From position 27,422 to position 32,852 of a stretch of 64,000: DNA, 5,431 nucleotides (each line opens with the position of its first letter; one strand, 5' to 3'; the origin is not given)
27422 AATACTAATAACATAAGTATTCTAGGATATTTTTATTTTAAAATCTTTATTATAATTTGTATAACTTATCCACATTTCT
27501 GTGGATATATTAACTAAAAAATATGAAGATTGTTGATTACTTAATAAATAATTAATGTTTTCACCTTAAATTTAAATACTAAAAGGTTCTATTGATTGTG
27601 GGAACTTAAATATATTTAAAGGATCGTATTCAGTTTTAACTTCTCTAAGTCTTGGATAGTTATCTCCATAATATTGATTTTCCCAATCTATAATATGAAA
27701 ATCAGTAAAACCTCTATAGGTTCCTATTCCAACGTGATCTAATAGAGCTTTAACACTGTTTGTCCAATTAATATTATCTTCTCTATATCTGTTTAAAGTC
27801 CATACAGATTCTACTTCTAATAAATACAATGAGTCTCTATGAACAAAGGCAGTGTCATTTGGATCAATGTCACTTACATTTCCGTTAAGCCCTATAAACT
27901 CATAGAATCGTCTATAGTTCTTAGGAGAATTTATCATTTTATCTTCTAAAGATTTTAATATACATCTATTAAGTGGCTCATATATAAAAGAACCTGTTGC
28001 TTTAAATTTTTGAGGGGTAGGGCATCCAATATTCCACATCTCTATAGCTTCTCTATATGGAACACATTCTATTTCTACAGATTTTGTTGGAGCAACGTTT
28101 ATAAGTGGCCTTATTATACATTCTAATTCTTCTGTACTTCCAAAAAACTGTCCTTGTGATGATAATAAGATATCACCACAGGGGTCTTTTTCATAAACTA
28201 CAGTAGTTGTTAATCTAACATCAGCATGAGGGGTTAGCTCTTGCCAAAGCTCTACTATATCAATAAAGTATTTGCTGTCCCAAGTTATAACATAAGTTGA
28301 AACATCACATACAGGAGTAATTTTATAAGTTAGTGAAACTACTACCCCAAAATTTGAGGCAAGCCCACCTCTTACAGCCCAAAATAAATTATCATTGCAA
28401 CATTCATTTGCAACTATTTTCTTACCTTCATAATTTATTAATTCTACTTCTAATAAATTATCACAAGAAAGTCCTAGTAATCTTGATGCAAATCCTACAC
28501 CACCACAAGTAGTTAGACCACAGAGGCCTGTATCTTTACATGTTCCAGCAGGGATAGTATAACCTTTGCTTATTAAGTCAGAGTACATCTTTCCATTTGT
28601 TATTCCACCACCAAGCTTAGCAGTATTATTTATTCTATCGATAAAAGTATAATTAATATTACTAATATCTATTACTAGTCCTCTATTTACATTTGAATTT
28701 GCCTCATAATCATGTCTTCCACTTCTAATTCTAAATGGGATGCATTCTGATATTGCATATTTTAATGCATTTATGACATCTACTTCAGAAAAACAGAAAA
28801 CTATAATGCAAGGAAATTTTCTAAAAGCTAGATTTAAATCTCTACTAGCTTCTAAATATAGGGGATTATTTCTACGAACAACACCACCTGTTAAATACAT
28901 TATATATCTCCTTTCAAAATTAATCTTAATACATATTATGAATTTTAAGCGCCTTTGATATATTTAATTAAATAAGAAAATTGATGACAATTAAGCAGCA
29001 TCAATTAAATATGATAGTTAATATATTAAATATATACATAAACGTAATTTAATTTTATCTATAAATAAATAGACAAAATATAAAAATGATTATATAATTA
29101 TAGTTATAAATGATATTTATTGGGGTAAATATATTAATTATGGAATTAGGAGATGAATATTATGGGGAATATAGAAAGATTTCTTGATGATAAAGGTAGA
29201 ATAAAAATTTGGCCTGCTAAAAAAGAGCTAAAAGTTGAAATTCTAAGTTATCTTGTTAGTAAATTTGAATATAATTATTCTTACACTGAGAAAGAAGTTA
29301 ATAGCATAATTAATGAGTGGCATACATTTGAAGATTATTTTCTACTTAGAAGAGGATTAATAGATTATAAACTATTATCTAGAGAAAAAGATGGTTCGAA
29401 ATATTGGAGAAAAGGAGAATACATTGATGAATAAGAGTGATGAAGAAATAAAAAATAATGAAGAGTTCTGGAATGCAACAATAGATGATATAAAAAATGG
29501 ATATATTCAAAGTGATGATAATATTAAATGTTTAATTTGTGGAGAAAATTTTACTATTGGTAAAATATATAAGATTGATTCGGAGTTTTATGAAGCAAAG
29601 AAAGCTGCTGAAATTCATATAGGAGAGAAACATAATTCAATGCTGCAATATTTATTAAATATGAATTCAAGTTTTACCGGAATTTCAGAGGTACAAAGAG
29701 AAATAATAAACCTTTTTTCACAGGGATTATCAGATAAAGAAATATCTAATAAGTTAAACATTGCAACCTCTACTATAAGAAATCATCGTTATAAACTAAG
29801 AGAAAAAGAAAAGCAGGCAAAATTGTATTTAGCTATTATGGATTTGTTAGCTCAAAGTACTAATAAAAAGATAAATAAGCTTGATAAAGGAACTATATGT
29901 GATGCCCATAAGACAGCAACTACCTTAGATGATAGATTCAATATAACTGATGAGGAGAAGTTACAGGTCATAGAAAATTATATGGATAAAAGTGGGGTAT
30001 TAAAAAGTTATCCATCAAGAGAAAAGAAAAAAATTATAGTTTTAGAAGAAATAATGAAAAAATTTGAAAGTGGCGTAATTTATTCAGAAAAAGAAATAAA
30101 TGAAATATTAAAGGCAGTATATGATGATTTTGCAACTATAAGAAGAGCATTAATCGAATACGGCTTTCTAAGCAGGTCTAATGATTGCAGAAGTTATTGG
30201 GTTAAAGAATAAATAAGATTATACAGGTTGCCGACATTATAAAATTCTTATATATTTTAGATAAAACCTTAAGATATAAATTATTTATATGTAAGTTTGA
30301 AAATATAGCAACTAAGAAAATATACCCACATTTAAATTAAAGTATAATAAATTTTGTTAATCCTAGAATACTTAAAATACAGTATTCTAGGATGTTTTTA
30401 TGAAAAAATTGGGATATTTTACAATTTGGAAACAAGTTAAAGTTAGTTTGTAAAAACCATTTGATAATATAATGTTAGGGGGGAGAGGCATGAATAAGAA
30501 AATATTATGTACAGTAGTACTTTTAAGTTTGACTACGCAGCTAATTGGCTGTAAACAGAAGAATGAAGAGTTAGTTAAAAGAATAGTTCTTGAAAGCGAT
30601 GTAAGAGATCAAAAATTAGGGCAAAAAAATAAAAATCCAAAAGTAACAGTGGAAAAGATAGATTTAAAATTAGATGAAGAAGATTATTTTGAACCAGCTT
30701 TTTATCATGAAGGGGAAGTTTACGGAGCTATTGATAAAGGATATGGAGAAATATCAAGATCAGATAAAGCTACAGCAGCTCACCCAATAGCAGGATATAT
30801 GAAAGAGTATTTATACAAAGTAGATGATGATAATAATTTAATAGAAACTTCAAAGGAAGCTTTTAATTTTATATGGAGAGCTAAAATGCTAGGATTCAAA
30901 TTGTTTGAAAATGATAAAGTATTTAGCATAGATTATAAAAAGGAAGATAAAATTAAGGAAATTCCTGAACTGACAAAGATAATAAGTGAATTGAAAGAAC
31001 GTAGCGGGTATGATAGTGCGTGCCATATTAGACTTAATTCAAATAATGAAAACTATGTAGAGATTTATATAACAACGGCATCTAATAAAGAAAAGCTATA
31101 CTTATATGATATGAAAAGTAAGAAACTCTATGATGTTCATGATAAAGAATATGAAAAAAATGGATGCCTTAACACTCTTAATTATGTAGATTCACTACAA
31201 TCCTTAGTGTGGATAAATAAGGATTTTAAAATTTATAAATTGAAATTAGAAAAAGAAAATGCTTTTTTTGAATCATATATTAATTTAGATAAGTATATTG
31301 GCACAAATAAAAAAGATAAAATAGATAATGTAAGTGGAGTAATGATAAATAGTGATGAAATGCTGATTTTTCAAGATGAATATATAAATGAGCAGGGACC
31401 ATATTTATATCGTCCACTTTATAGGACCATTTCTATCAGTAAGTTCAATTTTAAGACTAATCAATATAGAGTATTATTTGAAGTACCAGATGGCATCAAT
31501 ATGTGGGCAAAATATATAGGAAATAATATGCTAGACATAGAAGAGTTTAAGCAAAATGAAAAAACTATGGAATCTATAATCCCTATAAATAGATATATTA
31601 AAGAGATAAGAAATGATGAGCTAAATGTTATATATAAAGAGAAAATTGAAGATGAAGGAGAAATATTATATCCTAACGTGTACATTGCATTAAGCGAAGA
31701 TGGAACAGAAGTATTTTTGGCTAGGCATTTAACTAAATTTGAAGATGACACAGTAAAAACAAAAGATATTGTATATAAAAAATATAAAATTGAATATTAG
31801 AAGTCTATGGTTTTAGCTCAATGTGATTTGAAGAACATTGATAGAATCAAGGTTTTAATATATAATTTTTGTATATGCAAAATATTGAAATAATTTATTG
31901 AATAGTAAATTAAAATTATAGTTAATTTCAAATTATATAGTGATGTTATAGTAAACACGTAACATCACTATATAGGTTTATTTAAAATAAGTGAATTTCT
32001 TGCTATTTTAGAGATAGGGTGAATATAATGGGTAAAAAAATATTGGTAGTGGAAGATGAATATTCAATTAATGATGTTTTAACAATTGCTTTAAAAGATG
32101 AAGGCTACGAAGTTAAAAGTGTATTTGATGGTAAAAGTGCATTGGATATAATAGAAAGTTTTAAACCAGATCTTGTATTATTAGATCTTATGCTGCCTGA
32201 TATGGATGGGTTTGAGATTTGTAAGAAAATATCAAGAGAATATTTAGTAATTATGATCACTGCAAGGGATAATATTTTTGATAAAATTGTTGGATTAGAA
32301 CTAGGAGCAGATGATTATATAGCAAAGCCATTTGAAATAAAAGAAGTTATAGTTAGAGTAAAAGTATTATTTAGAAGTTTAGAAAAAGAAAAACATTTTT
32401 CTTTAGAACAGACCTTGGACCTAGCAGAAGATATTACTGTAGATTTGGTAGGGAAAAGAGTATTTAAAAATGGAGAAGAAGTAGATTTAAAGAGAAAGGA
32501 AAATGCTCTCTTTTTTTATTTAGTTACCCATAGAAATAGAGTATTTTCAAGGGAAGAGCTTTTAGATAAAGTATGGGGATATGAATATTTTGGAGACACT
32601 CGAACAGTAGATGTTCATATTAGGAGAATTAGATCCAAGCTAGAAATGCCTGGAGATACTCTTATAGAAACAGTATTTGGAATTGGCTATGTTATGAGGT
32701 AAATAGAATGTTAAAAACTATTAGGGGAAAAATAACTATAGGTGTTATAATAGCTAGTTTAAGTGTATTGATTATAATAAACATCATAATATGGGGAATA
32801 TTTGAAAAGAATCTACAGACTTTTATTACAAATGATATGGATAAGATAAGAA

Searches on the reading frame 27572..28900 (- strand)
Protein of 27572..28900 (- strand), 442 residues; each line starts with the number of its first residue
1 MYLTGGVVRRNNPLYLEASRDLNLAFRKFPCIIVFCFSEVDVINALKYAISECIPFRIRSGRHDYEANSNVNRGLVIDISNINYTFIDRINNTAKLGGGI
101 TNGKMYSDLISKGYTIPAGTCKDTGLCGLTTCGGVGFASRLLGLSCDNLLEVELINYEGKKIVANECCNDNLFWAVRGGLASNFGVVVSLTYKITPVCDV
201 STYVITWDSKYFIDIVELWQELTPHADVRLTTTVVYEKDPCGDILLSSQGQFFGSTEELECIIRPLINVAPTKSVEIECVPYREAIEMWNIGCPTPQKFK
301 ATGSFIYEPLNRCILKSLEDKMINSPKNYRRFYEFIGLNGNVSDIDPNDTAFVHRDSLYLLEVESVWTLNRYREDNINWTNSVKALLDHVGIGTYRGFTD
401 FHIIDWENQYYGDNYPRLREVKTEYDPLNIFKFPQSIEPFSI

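Call 53: search_protein_families(library=pfam, proteins=[window:27572-28900:-], max_evalue=0.00001)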
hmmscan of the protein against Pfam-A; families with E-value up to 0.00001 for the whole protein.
window:27572-28900:- (442 aa): 2 families
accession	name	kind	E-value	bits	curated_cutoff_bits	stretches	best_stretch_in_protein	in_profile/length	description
PF01565.28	FAD_binding_4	-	4.4e-19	69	26.4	1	32-161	3-135/139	FAD binding domain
PF08031.17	BBE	-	7.8e-17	61.5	20.6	1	395-438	2-45/45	Berberine and berberine like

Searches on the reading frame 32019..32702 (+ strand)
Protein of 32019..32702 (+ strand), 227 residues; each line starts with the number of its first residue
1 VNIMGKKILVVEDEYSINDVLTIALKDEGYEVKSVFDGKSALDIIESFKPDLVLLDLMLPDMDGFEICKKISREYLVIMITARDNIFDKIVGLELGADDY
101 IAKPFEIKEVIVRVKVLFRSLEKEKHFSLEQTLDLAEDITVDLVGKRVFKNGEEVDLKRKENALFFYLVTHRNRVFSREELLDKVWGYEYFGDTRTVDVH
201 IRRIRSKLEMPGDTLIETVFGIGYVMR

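Call 6: search_protein_families(library=pfam, proteins=[window:32019-32702:+])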
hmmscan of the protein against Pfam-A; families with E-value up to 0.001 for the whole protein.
window:32019-32702:+ (227 aa): 2 families
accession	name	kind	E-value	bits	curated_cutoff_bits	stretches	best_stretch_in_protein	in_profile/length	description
PF00072.30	Response_reg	-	4.6e-28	98.1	30.2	1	8-114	1-110/111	Response regulator receiver domain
PF00486.34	Trans_reg_C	-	1.1e-26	93.1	26.2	1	152-226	1-77/77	Transcriptional regulatory protein, C terminal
